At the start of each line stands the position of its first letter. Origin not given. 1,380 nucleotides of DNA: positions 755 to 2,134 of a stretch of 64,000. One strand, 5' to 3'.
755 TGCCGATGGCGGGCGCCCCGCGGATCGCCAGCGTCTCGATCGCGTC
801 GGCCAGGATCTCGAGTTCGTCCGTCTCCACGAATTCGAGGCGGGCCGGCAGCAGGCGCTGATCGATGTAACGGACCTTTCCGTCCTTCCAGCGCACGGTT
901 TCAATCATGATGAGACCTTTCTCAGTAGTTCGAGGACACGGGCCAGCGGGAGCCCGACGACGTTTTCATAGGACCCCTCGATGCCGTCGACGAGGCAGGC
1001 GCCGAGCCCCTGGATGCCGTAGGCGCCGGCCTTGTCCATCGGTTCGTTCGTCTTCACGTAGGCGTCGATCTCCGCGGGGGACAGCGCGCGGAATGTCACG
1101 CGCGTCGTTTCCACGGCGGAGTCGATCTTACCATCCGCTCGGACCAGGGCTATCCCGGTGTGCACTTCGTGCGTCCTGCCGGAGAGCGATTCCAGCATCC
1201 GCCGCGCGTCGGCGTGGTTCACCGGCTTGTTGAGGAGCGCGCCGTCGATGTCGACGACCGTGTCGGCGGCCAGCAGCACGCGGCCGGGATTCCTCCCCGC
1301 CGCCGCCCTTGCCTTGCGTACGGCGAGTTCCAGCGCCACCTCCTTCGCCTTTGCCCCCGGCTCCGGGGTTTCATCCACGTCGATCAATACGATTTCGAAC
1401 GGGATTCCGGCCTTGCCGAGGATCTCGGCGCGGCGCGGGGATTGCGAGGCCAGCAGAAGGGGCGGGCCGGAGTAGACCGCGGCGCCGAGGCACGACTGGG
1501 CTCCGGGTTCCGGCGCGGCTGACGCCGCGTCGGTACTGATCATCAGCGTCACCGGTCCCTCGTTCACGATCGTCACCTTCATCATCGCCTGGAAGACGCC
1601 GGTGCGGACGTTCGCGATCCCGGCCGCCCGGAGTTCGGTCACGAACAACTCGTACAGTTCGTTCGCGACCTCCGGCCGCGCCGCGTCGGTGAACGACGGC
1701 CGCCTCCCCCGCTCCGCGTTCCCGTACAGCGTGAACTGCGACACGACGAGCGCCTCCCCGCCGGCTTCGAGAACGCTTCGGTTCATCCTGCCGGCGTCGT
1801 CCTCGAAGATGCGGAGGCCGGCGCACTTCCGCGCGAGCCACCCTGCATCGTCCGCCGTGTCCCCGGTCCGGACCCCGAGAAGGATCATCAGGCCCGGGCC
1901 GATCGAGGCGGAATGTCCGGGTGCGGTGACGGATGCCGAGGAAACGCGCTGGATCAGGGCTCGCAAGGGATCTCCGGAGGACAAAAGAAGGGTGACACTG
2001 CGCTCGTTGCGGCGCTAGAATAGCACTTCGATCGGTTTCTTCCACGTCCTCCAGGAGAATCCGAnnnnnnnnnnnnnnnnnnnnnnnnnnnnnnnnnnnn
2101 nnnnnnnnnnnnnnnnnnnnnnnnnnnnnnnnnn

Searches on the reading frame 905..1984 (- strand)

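Call 41: search_protein_families(library=pfam, proteins=[window:905-1984:-], max_evalue=0.001)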
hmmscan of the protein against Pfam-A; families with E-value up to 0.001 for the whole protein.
window:905-1984:- (359 aa): 2 families
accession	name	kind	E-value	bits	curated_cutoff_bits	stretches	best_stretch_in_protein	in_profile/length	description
PF02545.19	Maf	-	1.6e-63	214.2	27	1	176-356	2-186/187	Maf-like protein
PF02580.21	Tyr_Deacylase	-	3.4e-53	180.3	25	1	8-149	1-143/144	D-Tyr-tRNA(Tyr) deacylase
